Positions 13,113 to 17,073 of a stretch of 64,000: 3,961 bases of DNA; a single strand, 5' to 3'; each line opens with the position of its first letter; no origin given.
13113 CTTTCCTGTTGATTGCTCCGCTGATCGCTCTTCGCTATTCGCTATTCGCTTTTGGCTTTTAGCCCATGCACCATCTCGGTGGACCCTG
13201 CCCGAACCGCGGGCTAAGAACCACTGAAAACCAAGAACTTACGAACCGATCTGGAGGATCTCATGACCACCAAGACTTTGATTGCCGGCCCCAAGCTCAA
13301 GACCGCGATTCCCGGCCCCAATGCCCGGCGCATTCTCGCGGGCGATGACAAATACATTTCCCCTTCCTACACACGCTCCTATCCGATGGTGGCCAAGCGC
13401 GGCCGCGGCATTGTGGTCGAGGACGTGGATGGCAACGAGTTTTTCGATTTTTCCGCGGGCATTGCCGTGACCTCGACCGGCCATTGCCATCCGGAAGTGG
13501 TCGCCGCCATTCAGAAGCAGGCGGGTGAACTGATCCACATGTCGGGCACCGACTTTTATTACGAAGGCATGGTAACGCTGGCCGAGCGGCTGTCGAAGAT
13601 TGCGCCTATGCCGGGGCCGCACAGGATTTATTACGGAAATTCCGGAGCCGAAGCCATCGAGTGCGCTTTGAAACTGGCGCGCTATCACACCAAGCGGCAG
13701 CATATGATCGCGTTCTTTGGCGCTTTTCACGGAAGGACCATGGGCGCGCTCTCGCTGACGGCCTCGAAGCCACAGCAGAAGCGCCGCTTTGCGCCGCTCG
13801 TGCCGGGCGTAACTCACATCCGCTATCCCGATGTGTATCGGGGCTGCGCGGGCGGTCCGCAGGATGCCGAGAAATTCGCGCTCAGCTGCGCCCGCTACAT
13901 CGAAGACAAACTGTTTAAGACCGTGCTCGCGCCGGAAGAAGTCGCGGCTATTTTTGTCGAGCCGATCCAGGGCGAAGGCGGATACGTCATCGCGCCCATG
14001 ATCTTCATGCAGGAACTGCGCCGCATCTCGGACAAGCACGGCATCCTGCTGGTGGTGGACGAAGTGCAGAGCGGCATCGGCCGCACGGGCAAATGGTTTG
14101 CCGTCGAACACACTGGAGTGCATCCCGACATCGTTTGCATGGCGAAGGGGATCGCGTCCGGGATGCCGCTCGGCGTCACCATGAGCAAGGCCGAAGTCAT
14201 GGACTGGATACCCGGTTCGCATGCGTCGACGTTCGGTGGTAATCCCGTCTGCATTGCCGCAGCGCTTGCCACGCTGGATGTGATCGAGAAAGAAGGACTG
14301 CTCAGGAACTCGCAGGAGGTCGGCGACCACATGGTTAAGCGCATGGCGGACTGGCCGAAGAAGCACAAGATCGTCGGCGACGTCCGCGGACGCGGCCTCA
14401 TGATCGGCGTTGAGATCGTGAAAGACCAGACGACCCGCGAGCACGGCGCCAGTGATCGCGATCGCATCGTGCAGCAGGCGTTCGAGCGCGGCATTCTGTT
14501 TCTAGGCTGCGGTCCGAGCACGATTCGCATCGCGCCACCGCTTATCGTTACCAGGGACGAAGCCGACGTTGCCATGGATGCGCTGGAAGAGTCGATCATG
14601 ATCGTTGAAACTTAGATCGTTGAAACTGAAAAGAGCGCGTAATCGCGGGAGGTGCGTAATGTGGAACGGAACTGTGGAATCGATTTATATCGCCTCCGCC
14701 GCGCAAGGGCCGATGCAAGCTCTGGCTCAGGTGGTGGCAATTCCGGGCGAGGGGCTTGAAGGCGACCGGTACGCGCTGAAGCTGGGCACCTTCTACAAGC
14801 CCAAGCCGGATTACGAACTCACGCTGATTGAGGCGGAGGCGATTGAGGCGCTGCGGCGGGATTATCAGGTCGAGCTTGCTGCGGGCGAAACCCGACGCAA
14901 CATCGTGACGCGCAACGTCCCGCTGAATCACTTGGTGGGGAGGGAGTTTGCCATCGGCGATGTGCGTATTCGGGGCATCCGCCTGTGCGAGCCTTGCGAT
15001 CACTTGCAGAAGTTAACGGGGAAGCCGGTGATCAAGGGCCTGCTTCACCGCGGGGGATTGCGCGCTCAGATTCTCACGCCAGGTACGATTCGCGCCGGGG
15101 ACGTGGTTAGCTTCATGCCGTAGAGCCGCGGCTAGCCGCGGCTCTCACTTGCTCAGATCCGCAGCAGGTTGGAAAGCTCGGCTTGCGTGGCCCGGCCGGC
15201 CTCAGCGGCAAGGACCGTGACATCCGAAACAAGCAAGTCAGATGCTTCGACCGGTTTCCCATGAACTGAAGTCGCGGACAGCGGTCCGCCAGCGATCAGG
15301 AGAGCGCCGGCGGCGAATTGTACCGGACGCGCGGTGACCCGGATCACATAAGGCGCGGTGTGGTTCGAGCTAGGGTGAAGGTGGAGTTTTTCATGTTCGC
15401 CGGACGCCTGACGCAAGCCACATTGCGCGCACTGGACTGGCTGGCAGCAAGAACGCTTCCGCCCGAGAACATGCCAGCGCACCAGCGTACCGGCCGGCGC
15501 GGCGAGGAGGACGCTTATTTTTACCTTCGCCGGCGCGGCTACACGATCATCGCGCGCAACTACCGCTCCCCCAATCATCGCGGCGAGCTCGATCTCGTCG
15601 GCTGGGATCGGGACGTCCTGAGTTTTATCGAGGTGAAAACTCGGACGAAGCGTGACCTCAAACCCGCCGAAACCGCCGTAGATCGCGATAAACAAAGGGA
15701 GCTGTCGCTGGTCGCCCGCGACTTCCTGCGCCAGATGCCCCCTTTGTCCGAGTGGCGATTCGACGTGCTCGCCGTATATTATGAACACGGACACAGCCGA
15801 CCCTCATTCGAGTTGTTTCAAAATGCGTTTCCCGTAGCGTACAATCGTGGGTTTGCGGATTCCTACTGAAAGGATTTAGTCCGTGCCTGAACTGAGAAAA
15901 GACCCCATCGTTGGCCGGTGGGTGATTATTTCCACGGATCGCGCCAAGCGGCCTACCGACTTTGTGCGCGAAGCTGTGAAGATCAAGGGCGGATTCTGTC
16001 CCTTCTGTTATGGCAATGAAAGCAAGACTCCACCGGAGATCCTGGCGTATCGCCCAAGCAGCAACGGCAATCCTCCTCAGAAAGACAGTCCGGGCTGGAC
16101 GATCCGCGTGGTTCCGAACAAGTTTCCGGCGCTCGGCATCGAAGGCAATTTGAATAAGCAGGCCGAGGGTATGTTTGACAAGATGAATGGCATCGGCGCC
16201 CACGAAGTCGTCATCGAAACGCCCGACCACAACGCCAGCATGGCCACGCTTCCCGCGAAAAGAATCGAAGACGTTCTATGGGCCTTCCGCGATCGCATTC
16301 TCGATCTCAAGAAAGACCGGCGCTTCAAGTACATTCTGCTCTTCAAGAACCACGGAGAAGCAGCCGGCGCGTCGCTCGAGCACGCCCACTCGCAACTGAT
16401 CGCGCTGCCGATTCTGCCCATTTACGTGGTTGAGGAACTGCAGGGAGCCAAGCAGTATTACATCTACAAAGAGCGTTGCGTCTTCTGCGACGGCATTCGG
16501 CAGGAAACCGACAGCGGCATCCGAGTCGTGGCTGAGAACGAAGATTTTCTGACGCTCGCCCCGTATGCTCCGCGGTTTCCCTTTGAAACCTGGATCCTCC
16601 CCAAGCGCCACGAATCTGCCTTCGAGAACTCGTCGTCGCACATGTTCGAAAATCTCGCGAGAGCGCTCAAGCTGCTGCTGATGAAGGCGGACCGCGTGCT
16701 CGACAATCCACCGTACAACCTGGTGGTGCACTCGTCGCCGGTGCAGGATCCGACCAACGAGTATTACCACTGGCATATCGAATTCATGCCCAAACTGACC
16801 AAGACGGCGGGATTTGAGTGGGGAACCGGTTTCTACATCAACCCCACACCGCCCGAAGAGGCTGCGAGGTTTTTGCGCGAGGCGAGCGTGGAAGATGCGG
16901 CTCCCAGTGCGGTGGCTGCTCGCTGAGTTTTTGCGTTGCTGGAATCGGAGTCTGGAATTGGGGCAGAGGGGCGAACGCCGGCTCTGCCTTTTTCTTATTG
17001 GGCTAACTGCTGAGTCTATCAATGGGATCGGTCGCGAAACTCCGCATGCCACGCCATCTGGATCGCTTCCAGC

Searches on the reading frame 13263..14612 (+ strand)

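Call 37: search_protein_families(library=pfam, proteins=[window:13263-14612:+], max_evalue=0.0001)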
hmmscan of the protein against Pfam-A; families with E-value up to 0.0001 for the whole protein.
window:13263-14612:+ (450 aa): 1 family
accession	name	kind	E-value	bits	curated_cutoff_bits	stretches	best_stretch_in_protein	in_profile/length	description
PF00202.27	Aminotran_3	-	2.2e-125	418.9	30.5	1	39-443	8-401/403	Aminotransferase class-III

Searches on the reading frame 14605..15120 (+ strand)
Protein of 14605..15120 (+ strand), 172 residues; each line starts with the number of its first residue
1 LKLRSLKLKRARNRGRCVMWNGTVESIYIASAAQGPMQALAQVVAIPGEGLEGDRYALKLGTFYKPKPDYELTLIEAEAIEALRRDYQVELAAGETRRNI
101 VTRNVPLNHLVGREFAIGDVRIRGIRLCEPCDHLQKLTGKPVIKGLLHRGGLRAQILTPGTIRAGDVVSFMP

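Call 38: search_protein_families(library=pfam, proteins=[window:14605-15120:+], max_evalue=0.0001)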
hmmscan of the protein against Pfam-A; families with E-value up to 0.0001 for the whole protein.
window:14605-15120:+ (172 aa): 1 family
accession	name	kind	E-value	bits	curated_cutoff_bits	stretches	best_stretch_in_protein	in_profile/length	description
PF03473.23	MOSC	-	7.7e-12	45.7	22.7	1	68-168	8-119/120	MOSC domain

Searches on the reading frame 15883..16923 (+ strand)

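Call 38: search_protein_families(library=pfam, proteins=[window:15883-16923:+], max_evalue=0.0001)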
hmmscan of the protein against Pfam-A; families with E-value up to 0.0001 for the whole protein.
window:15883-16923:+ (347 aa): 4 families
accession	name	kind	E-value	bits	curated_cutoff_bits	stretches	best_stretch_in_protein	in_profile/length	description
PF01087.27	GalP_UDP_transf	-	2.1e-16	61.4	22.1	1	3-179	13-184/184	Galactose-1-phosphate uridyl transferase, N-terminal domain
PF02744.22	GalP_UDP_tr_C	-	1.5e-12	48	29.2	1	189-309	5-125/165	Galactose-1-phosphate uridyl transferase, C-terminal domain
PF16268.10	DUF4921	-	2.3e-11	43.7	28.5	1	116-326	188-388/425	Domain of unknown function (DUF4921)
PF16285.10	DUF4931_N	-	3.3e-10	40.6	24.1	1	108-175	54-121/124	Domain of unknown function (DUF4931) N-terminal domain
